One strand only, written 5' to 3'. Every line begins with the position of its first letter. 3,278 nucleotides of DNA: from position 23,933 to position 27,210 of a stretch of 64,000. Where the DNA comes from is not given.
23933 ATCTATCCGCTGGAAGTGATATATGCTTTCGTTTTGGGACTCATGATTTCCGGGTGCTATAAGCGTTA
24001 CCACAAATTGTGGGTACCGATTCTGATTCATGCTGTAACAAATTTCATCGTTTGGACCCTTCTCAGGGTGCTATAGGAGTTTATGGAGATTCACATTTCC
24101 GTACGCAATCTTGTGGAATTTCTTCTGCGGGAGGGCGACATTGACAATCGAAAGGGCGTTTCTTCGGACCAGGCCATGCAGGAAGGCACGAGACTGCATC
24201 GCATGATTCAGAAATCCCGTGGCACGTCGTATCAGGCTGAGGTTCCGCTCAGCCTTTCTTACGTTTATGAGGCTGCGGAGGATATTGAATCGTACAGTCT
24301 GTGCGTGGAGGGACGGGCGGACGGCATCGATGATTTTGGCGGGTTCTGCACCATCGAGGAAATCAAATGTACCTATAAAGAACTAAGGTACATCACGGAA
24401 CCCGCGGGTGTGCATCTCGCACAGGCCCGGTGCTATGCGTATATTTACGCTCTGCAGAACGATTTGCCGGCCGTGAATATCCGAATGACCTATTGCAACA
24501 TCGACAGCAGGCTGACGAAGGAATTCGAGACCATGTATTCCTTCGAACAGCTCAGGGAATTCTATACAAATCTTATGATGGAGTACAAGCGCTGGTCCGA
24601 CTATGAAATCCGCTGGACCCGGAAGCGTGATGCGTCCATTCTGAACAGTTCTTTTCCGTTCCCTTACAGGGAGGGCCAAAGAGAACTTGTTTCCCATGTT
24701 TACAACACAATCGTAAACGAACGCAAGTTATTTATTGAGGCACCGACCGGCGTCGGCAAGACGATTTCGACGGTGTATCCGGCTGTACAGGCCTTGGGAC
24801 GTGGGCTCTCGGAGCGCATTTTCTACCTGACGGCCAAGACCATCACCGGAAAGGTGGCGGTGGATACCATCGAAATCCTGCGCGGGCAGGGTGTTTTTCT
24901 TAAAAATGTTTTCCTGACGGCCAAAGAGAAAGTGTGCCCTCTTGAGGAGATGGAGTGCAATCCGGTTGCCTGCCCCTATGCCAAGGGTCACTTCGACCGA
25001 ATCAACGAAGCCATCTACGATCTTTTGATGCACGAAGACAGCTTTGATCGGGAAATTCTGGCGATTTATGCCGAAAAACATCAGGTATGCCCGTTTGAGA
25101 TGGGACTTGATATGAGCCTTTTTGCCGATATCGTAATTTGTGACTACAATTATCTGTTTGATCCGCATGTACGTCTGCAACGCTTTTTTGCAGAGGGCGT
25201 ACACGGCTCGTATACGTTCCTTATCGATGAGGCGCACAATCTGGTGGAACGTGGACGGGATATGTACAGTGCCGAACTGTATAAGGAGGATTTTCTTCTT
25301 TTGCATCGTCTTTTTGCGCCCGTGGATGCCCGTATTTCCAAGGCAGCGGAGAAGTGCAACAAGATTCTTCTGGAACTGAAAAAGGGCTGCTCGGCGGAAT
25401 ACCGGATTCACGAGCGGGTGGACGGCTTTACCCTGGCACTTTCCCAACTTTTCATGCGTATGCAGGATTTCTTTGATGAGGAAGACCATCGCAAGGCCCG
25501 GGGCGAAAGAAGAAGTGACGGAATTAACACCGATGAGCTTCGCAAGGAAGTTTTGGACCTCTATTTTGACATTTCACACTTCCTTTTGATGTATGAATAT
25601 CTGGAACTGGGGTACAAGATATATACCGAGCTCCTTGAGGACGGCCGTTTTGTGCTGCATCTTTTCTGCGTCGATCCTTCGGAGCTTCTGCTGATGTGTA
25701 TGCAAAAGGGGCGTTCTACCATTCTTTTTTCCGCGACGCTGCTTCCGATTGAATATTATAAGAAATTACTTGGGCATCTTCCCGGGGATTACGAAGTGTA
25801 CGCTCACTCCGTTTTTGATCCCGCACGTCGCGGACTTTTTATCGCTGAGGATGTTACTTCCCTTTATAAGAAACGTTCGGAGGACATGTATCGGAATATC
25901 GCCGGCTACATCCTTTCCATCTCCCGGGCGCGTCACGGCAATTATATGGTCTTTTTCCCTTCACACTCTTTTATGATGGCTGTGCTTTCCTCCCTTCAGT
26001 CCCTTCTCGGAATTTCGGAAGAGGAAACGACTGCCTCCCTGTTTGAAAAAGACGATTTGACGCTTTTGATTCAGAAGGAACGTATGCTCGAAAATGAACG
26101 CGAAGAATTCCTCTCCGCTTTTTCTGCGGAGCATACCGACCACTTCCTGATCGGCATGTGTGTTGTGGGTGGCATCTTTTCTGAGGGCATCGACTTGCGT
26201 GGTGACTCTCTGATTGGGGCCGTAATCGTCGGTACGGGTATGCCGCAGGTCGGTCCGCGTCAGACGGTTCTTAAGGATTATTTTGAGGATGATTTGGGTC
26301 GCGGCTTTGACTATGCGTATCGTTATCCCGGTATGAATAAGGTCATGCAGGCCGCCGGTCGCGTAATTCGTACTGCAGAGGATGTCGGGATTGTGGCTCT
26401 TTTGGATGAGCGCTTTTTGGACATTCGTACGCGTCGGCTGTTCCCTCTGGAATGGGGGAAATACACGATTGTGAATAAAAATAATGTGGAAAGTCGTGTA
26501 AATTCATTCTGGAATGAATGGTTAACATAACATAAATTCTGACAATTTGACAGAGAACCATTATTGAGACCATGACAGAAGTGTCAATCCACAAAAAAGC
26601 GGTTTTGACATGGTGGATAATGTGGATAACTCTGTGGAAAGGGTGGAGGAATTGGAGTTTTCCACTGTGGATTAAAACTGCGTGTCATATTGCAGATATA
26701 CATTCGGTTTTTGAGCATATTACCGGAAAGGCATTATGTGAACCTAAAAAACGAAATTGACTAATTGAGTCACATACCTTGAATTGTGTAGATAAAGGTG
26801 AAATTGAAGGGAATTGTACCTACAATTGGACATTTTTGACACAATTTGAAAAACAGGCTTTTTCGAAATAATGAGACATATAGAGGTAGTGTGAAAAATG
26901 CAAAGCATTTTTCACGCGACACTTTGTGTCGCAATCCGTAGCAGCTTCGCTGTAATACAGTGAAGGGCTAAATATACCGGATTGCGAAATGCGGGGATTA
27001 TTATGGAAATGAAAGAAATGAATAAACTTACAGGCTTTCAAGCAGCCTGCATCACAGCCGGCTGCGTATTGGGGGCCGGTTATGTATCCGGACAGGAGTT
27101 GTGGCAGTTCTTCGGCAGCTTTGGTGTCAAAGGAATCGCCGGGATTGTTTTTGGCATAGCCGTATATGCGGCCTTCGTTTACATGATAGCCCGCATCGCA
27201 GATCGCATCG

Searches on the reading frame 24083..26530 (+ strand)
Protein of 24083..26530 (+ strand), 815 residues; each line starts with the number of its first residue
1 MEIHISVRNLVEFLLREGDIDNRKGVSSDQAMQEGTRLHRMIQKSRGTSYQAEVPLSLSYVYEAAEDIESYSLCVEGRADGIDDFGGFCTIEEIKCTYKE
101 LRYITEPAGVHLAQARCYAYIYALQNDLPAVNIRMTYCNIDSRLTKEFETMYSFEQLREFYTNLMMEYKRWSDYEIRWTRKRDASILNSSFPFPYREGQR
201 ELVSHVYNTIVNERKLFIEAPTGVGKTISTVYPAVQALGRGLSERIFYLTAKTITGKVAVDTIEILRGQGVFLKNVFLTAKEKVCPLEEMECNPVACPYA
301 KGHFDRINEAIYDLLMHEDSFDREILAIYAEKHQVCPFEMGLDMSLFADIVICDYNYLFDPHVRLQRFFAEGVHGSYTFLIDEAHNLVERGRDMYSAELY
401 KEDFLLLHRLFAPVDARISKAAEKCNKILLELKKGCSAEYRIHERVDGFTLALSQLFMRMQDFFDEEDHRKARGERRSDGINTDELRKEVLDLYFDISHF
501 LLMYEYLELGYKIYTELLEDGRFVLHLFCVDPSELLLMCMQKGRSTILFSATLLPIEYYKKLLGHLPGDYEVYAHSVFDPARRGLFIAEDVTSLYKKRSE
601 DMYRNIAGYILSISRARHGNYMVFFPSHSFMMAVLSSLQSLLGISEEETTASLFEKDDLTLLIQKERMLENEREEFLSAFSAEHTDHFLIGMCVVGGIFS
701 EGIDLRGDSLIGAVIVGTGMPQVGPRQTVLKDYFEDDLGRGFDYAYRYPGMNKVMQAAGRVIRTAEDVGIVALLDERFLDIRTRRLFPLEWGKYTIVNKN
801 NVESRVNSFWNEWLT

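Call 8: search_protein_families(library=pfam, proteins=[window:24083-26530:+])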
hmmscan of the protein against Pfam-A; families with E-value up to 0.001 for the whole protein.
window:24083-26530:+ (815 aa): 4 families
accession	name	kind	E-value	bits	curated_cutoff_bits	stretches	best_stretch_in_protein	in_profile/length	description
PF13307.12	Helicase_C_2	-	3.5e-36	125.3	25.3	1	610-791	1-167/170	Helicase C-terminal domain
PF06733.21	DEAD_2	-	2.3e-13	50.6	21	1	281-402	54-170/172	DEAD_2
PF00270.35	DEAD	-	1.5e-06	28.4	26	1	205-240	6-40/167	DEAD/DEAH box helicase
PF12705.13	PDDEXK_1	-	0.00012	22.5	22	1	38-172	89-225/247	PD-(D/E)XK nuclease superfamily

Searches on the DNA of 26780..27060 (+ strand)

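Call 4: search_rna_families(source=window, start=26780, end=27060, threshold=evalue, max_evalue=10, show_alignments=4)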
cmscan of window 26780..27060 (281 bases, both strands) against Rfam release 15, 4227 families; matches with E-value up to 10: 6.
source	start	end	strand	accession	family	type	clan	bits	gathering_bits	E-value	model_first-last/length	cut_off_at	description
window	26884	26981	+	RF02902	AaHKsRNA22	Gene; sRNA;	-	25.8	39.8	0.0052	1-101/101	no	Aggregatibacter sRNA 22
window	26787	26871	+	RF02447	SpR19_sRNA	Gene; sRNA;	-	15.6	79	2.3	16-97/123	no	Streptococcus sRNA SpR19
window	26890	26978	+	RF03168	c-di-GMP-I-UAU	Cis-reg; riboswitch;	CL00126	13.8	65.9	2.2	1-81/81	no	c-di-GMP-I-UAU riboswitch aptamer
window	26948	26972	-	RF02218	ZNRD1-AS1_1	Gene; lncRNA;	-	13.6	50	2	1-68/68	no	ZNRD1 antisense RNA 1 conserved region 1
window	26885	26920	-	RF00832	mir-71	Gene; miRNA;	-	12.5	50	8.7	1-73/73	no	mir-71 microRNA precursor family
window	26780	26884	-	RF01894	PCA3_2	Gene; lncRNA;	-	11.3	100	0.33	1-108/409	3'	Prostate cancer antigen RNA 3 conserved region 2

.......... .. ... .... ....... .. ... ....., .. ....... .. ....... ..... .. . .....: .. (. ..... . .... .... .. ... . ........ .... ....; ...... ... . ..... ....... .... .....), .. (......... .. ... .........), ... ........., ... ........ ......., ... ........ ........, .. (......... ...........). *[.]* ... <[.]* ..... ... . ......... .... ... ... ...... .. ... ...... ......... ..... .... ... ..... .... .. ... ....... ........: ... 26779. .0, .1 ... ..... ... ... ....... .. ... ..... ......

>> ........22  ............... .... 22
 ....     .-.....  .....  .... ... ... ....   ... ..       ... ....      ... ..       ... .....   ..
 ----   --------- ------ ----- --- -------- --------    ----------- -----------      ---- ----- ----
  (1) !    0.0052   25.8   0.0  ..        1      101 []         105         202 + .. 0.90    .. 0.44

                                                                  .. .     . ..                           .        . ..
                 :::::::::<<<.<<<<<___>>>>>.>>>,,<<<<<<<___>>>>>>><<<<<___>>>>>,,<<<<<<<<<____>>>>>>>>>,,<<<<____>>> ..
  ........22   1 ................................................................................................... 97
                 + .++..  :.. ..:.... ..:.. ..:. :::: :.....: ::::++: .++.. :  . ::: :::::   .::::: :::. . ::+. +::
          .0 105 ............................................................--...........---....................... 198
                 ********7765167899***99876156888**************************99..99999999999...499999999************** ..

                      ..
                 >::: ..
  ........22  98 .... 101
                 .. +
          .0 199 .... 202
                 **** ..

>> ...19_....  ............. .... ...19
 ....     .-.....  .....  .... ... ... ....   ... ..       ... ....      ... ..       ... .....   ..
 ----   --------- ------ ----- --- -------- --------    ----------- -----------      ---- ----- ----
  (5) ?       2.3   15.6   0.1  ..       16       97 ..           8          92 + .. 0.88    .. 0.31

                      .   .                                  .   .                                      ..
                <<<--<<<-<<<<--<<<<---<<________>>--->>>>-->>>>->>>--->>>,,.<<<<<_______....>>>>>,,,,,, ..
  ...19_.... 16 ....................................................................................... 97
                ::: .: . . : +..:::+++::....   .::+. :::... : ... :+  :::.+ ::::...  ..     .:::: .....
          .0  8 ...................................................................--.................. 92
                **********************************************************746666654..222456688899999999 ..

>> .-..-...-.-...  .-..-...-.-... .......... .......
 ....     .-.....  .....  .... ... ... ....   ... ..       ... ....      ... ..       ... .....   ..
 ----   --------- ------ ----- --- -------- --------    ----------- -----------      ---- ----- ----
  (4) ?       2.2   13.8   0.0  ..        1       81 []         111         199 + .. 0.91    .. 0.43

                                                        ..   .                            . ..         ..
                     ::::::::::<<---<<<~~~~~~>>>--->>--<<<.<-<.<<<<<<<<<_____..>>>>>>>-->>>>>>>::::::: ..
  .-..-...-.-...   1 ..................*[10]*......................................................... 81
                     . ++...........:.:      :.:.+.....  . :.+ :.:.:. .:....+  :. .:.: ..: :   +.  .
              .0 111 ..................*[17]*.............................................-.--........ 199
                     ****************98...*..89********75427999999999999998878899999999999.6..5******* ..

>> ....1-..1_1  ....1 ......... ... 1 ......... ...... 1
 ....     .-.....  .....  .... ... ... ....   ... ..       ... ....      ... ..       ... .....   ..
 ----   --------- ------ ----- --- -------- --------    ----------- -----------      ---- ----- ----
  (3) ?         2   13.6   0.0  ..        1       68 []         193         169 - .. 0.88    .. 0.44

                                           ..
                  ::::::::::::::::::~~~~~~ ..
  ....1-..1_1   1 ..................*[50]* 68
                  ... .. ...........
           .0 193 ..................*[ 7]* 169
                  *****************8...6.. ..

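Call 11: search_dna_similar(query=window:26887-27005:+, collection=plasmids, mode=distant, max_evalue=0.01)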
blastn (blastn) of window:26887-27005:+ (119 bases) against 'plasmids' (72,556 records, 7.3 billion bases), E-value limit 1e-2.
No match.

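Call 12: search_dna_similar(query=window:26887-27005:+, collection=phages, mode=distant, max_evalue=0.01)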
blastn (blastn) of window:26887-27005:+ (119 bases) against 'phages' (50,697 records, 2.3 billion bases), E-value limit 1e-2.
No match.

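Call 62: build_rna_model(alignment_id=A3, structure=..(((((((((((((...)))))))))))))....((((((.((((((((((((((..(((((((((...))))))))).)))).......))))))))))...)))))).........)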
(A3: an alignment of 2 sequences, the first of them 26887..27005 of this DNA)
Model R1 built from alignment A3 (2 sequences, 119 columns); structure: as given.
model positions 119; base pairs 42; branch points 1; effective number of sequences 0.6; information 0.591 bits per position. Calibrated on 0.2 Mb of random sequence (short: E-values are rough).
structure used (alignment columns):
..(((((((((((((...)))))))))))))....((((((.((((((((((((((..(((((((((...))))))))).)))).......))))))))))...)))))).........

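Call 63: search_with_rna_model(model_id=R1, sources=[window, L012, L013, L014, L059, L060, L061, L062, L063, L064, L065, L066], max_evalue=10, filters=default)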
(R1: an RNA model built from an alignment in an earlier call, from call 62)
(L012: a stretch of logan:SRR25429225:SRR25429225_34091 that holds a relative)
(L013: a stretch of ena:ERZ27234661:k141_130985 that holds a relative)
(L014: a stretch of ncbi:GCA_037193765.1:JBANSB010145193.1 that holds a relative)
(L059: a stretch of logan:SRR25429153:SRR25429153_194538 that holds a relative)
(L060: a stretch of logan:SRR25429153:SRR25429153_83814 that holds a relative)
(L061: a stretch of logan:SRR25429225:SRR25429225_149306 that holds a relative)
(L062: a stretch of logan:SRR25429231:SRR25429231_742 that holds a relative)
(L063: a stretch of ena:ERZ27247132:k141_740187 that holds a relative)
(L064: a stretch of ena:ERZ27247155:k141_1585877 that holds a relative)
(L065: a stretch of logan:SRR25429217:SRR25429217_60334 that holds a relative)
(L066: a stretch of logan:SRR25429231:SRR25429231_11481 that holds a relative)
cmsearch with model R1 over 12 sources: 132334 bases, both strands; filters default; matches with E-value up to 10: 10.
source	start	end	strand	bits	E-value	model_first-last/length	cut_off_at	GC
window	26887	27005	+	146.3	6.6e-30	1-119/119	no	0.43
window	61472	61589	+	140.5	1.2e-28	1-119/119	no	0.44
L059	1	48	+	39.2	2.3e-06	72-119/119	5'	0.42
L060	2981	3009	+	26.5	0.0014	1-29/119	3'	0.24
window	26864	26919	-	24.9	0.003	1-119/119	no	0.36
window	61454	61503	-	19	0.059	1-119/119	no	0.4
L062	1157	1179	+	15.4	0.37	1-24/119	3'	0.35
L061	2430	2451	+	13.6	0.95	1-23/119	3'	0.36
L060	2883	3009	-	13.5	0.98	5-119/119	5'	0.43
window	26929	26987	-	11.2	3.1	43-101/119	no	0.47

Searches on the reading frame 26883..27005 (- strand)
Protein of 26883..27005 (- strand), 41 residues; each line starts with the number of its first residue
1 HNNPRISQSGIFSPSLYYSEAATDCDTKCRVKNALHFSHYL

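Call 44: find_homologous_proteins(query=window:26883-27005:-, max_evalue=10)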
Query seq(41 aa): no candidate shares three 5-residue words with the query. No homologue found.
